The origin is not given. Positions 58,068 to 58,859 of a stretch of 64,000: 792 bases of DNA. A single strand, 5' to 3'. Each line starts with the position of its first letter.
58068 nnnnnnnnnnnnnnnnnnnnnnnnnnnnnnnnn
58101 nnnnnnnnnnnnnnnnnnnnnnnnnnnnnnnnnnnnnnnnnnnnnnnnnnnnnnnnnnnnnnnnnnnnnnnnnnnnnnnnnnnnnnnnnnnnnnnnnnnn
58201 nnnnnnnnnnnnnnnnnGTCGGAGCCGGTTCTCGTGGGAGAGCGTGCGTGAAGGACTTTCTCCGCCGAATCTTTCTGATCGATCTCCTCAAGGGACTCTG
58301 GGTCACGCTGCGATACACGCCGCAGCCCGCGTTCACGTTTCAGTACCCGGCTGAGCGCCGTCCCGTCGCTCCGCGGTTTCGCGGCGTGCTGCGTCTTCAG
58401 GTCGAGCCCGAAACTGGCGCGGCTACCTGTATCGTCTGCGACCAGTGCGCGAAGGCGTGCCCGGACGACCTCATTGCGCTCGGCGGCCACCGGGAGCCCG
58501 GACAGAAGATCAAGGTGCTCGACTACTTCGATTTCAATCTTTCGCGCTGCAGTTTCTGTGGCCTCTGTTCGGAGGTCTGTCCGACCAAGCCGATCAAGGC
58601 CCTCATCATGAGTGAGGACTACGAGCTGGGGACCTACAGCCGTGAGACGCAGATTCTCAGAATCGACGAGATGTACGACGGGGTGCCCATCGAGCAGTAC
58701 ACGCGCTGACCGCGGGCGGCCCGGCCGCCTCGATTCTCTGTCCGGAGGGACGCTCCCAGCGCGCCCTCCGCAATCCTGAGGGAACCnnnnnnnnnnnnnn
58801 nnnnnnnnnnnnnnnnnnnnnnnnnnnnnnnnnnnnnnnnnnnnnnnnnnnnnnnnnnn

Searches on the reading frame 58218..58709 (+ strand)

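Call 36: search_protein_families(library=pfam, proteins=[window:58218-58709:+], max_evalue=0.001)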
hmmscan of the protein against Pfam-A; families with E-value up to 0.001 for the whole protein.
window:58218-58709:+ (163 aa): 10 families
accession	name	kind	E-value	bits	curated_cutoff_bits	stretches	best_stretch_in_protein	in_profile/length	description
PF12838.12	Fer4_7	-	8.6e-11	42.6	27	1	70-124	1-51/52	4Fe-4S dicluster domain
PF00037.32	Fer4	-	2.3e-10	40.3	21.1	1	106-126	3-23/24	4Fe-4S binding domain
PF13237.11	Fer4_10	-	1.6e-08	34.7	25.5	1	68-122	6-53/53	4Fe-4S dicluster domain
PF13183.11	Fer4_8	-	3.6e-08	34.3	27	0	107-123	50-66/68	4Fe-4S dicluster domain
PF13484.11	Fer4_16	-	7.9e-08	33.4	30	0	71-89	2-20/66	4Fe-4S double cluster binding domain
PF13534.11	Fer4_17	-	1.3e-07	32.4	22.2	0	64-85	39-60/61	4Fe-4S dicluster domain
PF13187.11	Fer4_9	-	7.7e-07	29.5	27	1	71-124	2-50/52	4Fe-4S dicluster domain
PF14697.11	Fer4_21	-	8.8e-07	29.4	35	1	69-124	6-55/59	4Fe-4S dicluster domain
PF25160.1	LdpA_Fe-S-bd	-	5.1e-05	23.4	27.6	0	106-128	23-45/49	LdpA Fe-S cluster-binding domain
PF12837.12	Fer4_6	-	0.0005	20.3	25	0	69-86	7-24/24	4Fe-4S binding domain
